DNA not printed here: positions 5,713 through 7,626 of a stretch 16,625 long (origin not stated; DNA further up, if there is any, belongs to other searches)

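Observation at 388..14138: Thirteen consecutive proteins with no recognisable function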

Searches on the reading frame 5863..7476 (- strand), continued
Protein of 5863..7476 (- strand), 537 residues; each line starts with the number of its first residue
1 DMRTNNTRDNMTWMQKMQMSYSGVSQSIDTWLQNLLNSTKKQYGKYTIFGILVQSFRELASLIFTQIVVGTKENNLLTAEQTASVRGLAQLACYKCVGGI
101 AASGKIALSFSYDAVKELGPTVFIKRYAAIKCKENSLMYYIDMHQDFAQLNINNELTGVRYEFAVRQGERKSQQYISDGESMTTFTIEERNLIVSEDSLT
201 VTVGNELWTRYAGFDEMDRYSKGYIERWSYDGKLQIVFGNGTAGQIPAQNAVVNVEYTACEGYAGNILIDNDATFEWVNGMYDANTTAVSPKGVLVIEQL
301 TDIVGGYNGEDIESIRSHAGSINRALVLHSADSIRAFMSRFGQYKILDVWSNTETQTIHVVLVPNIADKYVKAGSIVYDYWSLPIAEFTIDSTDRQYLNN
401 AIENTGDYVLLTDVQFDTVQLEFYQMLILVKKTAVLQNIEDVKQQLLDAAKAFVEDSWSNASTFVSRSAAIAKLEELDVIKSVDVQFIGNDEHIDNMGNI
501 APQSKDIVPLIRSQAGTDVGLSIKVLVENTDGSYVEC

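Call 87: search_protein_families(library=phrogs, max_evalue=0.1, proteins=[L001:13609-13980:+, L002:13606-13956:+, L006:8942-9322:+, L005:19588-19941:+, L006:9332-9685:+, L006:7115-7498:+, L006:6591-7061:+, L006:6180-6587:+])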
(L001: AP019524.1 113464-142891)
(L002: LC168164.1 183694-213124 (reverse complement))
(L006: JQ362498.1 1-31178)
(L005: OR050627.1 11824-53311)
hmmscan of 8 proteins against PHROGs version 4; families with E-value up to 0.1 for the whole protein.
L001:13609-13980:+ (123 aa): 0 families

L002:13606-13956:+ (116 aa): 0 families

L006:8942-9322:+ (126 aa): 2 families
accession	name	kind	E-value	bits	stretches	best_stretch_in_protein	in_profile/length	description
phrog_7468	-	unknown function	0.012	16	1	26-118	77-171/268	-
phrog_4040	-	unknown function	0.016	16.7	0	85-114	57-86/114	-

L005:19588-19941:+ (117 aa): 0 families

L006:9332-9685:+ (117 aa): 0 families

L006:7115-7498:+ (127 aa): 2 families
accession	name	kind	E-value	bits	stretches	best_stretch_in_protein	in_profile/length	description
phrog_38409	-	unknown function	0.0056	17.6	1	66-95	22-51/77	-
phrog_6384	-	lysis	0.0099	16.5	1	22-110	15-97/111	holin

L006:6591-7061:+ (156 aa): 0 families

L006:6180-6587:+ (135 aa): 2 families
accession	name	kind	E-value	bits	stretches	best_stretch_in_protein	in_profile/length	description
phrog_33605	-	unknown function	0.028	15.6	1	28-58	30-60/67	-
phrog_6405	-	unknown function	0.05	14.7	0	10-48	78-116/138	-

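Call 90: find_related_loci(query=A6, collection=viral_contigs, flank=10000)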
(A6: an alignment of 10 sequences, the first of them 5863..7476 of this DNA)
Query A6 (537 aa) in viral_contigs; peptide patterns used: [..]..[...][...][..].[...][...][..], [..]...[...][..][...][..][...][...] (x = any residue, [..] = any of these).
122 stretches matched a pattern; 34 encode a relative of the query (tblastn E <= 1e-3); 34 distinct loci.
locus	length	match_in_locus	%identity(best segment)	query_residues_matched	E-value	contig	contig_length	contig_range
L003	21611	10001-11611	99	1-537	0e+0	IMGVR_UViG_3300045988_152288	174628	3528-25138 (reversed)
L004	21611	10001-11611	99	1-537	0e+0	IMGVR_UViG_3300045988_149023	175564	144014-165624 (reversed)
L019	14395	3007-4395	24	24-488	2e-36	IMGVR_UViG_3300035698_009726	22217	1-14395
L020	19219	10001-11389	25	24-488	8e-35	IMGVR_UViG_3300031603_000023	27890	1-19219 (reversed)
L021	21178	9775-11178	25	1-481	7e-39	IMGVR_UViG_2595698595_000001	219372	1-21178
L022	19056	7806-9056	24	73-493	8e-28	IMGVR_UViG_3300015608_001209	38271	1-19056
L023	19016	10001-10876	30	59-349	1e-26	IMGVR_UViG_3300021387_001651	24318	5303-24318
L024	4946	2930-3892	27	34-348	2e-25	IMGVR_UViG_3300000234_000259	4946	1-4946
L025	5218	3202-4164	27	34-348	2e-25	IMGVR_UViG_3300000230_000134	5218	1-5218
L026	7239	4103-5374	24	31-447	4e-25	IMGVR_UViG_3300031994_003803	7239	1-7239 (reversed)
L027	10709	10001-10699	29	24-257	1e-24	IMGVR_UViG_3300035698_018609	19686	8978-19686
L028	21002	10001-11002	26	30-362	1e-23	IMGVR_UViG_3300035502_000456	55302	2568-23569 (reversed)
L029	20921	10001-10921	26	49-355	8e-24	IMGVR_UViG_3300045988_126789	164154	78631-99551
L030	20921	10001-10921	26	49-355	3e-23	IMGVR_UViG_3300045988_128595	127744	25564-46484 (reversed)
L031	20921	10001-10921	26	49-355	3e-23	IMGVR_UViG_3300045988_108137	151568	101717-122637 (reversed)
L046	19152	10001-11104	22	6-376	4e-19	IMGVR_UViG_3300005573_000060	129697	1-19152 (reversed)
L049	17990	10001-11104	22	6-376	4e-19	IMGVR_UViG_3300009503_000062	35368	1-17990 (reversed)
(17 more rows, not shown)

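Call 97: search_solved_structures(query=A8, max_evalue=1, show_alignments=1)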
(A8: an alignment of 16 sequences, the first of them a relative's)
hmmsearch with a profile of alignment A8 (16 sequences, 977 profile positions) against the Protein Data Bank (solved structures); distinct sequences matched with E-value up to 1: 1.
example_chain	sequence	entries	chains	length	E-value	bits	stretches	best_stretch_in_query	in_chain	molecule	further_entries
6vy1_A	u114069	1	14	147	0.53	11.7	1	296-341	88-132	Prefoldin subunit alpha 2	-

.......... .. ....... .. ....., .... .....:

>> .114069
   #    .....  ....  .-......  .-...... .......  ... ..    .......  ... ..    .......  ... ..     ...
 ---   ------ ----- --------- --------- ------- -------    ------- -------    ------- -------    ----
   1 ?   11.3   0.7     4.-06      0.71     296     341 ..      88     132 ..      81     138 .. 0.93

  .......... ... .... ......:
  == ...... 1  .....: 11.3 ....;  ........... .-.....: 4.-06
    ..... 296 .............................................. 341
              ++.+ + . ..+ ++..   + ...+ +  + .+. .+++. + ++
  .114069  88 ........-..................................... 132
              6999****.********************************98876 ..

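Call 103: search_protein_families(library=pfam, max_evalue=0.01, proteins=[L005:13981-16962:+, L049:216-2642:-, L019:10949-13273:+, L022:15321-17450:+, L016:9150-11159:-, L046:12196-15813:+, L019:5058-9386:+, L006:12333-15185:+])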
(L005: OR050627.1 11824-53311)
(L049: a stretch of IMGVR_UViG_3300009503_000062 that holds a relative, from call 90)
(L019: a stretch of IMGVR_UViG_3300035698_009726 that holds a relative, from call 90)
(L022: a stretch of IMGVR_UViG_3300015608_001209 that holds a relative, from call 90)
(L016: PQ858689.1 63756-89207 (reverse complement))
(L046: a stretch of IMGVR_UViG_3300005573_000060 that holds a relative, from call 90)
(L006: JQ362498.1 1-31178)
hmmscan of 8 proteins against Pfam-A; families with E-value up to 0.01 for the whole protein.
L005:13981-16962:+ (994 aa): 0 families

L049:216-2642:- (809 aa): 1 family
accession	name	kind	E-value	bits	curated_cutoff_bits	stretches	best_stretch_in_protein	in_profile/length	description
PF01391.23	Collagen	-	1.3e-15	57.3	27.2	3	655-709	1-55/60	Collagen triple helix repeat (20 copies)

L019:10949-13273:+ (775 aa): 0 families

L022:15321-17450:+ (710 aa): 0 families

L016:9150-11159:- (670 aa): 0 families

L046:12196-15813:+ (1206 aa): 1 family
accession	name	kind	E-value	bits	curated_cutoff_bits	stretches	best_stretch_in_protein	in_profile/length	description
PF09684.15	Tail_P2_I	-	0.0045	17.3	20.6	1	306-357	74-119/139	Phage tail protein (Tail_P2_I)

L019:5058-9386:+ (1443 aa): 1 family
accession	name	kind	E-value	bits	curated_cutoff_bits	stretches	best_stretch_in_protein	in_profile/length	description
PF23779.1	Baseplate_Tube_p140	-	0.0039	16.8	27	0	1372-1441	21-88/298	Bacteriophage Baseplate Tube Protein Family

L006:12333-15185:+ (951 aa): 1 family
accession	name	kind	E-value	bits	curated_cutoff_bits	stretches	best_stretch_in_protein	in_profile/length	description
PF19404.4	DUF5977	-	1.3e-19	71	25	1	885-948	1-64/65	Family of unknown function (DUF5977)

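Call 104: search_protein_families(library=pfam, alignment_id=A8, max_evalue=0.5)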
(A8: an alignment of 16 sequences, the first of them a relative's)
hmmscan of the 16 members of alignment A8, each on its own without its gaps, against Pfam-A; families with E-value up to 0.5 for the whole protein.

A. member 1, L006:12333-15185:+ (951 aa): 1 family
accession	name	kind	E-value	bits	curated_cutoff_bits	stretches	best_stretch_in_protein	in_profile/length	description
PF19404.4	DUF5977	-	1.3e-19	71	25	1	885-948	1-64/65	Family of unknown function (DUF5977)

B. families by the number of members that match (of 16 scanned): 13 families
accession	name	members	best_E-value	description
PF09684.15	Tail_P2_I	4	0.0045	Phage tail protein (Tail_P2_I)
PF00801.26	PKD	2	0.0022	PKD domain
PF09603.15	Fib_succ_major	1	4.1e-26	Fibrobacter succinogenes major domain (Fib_succ_major)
PF19404.4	DUF5977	1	1.3e-19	Family of unknown function (DUF5977)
PF18911.6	PKD_4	1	0.0029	PKD domain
PF22073.2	Cep192_D4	1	0.014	Cep192 domain 4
PF16820.11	PKD_3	1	0.04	PKD-like domain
PF12580.14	TPPII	1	0.043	Tripeptidyl peptidase II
PF12078.13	DUF3557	1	0.072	Domain of unknown function (DUF3557)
PF22352.2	K319L-like_PKD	1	0.11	K319L-like, PKD domain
PF06799.16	CGLD27-like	1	0.13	Conserved in the green lineage and diatoms 27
PF18266.8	Ncstrn_small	1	0.13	Nicastrin small lobe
PF18310.7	DUF5605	1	0.22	Domain of unknown function (DUF5605)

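Call 113: search_protein_families(library=pfam, max_evalue=0.01, proteins=[L006:94-1179:+, L006:4439-6067:+, L001:10463-11302:+, L005:11701-12861:+])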
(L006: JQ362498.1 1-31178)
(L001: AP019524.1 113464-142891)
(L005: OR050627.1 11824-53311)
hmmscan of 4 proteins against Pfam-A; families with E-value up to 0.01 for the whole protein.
L006:94-1179:+ (362 aa): 5 families
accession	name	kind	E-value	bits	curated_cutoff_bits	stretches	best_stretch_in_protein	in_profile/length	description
PF04542.20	Sigma70_r2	-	0.0001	22.4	24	0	98-139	3-41/71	Sigma-70 region 2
PF13518.12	HTH_28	-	0.0024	18.4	25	0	277-300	16-38/52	Helix-turn-helix domain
PF04545.22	Sigma70_r4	-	0.004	17.1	24.1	0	277-302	24-49/50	Sigma-70, region 4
PF04967.18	HTH_10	-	0.0041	17.3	23.1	0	275-301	25-51/53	HTH DNA binding domain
PF00196.25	GerE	-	0.0055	16.8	23.5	0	277-306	21-50/57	Bacterial regulatory proteins, luxR family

L006:4439-6067:+ (543 aa): 0 families

L001:10463-11302:+ (280 aa): 0 families

L005:11701-12861:+ (387 aa): 1 family
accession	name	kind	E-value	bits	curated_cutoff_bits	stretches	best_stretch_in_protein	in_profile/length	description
PF04542.20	Sigma70_r2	-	2.2e-10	40.6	24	1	33-98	2-65/71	Sigma-70 region 2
